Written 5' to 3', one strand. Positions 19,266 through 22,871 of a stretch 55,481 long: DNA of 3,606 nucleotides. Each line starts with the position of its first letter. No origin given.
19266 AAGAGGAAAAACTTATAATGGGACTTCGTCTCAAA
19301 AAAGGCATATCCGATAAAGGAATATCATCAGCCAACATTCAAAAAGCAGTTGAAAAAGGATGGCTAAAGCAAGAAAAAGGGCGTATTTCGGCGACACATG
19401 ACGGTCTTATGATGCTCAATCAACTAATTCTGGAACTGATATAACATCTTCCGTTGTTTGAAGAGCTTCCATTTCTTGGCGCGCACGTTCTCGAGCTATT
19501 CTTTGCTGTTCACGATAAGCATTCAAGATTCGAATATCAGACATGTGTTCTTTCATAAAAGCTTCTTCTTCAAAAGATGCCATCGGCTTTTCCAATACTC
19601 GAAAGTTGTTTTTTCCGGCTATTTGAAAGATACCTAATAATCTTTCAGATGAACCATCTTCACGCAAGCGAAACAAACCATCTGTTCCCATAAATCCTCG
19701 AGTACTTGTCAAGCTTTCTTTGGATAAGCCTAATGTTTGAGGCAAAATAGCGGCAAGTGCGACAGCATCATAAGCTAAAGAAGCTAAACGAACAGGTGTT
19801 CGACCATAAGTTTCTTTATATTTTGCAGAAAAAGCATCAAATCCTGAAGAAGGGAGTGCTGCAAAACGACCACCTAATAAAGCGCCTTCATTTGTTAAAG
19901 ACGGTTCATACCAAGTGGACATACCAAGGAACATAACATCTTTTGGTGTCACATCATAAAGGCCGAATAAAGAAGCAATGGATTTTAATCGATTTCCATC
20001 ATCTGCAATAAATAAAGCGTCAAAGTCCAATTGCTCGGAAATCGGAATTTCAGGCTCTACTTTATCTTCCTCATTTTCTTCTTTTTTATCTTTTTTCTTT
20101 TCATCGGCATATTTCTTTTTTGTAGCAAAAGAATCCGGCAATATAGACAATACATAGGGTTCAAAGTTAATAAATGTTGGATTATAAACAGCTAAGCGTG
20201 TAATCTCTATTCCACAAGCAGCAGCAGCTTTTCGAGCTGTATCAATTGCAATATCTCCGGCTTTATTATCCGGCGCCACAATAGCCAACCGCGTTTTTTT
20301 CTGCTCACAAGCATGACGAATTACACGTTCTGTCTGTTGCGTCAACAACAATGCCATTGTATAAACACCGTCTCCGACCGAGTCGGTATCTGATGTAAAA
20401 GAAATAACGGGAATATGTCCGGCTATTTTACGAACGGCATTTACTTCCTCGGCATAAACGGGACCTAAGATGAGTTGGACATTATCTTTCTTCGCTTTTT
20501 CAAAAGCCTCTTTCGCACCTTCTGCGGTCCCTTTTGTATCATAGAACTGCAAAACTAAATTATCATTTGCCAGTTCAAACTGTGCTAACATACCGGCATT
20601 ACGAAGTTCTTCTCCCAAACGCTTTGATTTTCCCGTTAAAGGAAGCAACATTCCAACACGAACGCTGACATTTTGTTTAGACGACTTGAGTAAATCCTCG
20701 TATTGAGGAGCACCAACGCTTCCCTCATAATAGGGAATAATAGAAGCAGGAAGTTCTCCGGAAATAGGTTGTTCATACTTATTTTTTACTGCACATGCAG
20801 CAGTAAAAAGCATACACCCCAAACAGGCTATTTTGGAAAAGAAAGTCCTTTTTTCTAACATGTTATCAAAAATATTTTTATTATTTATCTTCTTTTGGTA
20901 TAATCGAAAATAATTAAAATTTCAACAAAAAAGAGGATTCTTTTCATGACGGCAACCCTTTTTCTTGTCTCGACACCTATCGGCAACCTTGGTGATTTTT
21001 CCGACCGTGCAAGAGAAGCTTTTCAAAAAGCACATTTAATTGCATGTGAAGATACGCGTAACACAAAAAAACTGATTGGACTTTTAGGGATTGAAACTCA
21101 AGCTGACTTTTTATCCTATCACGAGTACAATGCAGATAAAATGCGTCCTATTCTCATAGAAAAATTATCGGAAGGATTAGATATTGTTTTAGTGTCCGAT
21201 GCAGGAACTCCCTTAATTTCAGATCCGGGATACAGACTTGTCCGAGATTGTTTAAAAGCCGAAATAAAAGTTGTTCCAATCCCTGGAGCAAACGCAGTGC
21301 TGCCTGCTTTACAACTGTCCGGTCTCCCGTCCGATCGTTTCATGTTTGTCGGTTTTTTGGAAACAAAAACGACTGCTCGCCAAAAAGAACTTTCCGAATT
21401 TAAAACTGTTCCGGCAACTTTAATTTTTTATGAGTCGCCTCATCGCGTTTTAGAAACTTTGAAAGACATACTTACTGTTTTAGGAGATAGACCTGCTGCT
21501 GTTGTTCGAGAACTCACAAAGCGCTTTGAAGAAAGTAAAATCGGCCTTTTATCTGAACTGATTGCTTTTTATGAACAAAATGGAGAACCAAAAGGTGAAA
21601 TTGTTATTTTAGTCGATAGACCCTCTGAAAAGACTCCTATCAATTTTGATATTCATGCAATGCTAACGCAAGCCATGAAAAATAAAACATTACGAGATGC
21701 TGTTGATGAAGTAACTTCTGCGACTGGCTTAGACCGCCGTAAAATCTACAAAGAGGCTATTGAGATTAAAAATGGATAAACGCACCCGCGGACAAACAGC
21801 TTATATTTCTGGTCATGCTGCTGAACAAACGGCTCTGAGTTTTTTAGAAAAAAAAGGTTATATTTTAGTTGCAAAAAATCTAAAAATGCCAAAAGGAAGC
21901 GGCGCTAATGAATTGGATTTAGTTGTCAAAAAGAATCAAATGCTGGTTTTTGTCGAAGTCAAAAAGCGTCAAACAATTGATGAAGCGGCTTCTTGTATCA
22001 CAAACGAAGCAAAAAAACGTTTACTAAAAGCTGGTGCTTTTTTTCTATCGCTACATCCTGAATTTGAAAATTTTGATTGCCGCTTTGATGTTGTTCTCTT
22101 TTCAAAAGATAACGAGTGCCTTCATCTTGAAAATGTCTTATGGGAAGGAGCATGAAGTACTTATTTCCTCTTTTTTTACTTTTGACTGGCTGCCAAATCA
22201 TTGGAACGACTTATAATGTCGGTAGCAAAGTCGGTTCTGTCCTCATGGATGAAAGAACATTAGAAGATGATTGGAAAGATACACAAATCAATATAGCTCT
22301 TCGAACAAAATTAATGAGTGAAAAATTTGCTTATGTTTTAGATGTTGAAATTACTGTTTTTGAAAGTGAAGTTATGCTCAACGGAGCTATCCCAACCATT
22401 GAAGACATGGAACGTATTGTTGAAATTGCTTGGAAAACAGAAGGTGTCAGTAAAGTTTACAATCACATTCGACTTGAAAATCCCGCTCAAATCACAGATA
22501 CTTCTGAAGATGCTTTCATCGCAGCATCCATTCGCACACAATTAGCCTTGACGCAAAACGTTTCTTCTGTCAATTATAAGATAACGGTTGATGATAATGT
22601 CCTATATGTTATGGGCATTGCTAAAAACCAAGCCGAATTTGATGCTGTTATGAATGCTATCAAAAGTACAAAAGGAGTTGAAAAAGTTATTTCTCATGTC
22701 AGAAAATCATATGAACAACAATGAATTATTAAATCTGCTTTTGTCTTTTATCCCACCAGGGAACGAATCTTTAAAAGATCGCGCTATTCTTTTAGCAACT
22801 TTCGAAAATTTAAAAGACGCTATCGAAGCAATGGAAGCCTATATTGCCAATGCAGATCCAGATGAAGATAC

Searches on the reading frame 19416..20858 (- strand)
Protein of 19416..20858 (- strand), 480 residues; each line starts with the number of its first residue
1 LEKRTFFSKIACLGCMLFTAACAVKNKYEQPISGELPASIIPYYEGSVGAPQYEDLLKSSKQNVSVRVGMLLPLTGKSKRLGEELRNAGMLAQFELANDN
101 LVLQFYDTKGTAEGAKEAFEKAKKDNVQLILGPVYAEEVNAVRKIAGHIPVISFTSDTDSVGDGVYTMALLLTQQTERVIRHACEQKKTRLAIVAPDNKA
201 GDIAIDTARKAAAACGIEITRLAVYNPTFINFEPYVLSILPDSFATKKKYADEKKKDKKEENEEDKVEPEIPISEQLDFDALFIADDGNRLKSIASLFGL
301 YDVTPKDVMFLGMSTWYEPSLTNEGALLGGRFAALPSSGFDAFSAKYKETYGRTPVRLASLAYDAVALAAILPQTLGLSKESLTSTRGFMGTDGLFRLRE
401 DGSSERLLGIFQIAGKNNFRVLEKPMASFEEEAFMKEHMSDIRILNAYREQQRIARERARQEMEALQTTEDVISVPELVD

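Call 11: search_protein_families(library=pfam, proteins=[window:19416-20858:-], max_evalue=0.001)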
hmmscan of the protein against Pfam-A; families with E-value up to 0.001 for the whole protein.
window:19416-20858:- (480 aa): 3 families
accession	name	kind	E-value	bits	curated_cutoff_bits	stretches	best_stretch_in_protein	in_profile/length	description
PF13458.12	Peripla_BP_6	-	1.9e-22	80.8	31.7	1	65-370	1-290/343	Periplasmic binding protein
PF04348.19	LppC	-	7.4e-09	35.2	28.8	1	54-202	208-360/563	LppC putative lipoprotein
PF01094.35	ANF_receptor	-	1.4e-05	24.8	25.4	1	96-163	20-89/353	Receptor family ligand binding region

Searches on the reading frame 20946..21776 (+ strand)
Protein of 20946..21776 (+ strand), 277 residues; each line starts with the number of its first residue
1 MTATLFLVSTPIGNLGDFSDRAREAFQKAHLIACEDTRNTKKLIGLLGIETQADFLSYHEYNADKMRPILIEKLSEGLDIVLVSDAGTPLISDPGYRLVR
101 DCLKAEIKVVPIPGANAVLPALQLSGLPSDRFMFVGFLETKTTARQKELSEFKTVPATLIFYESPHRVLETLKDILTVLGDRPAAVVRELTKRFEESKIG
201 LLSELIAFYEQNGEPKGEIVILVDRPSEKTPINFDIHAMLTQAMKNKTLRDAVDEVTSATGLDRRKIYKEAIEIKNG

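Call 12: search_protein_families(library=pfam, proteins=[window:20946-21776:+], max_evalue=0.001)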
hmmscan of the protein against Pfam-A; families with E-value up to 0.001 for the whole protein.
window:20946-21776:+ (277 aa): 2 families
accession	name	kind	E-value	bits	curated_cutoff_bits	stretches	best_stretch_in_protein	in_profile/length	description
PF00590.25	TP_methylase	-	3.2e-28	99.6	27.8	1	4-205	1-211/212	Tetrapyrrole (Corrin/Porphyrin) Methylases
PF23016.2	RsmI_C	-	7.1e-06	26.2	27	1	235-275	6-46/46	RsmI C-terminal HTH domain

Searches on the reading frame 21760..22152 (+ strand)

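Call 12: search_protein_families(library=pfam, proteins=[window:21760-22152:+], max_evalue=0.001)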
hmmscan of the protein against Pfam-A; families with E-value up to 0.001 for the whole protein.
window:21760-22152:+ (131 aa): 2 families
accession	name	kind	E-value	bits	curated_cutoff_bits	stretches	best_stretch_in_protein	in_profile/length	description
PF02021.23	UPF0102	-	1.7e-17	63.9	23.6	1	21-113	1-79/80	Uncharacterised protein family UPF0102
PF08378.17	NERD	-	1.2e-06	29.4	22.1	1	17-72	1-60/111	Nuclease-related domain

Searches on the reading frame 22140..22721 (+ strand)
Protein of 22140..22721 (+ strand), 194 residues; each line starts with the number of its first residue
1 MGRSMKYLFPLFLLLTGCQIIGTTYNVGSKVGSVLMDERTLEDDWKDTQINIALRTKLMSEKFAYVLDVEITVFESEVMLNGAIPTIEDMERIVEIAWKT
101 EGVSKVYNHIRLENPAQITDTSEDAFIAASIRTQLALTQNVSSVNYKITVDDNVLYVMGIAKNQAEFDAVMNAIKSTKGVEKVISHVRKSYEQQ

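Call 12: search_protein_families(library=pfam, proteins=[window:22140-22721:+], max_evalue=0.001)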
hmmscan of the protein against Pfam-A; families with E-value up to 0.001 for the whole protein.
window:22140-22721:+ (194 aa): 1 family
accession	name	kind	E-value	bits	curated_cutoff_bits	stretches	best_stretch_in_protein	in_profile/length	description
PF04972.22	BON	-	1.9e-22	79.8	27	2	47-113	2-68/69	BON domain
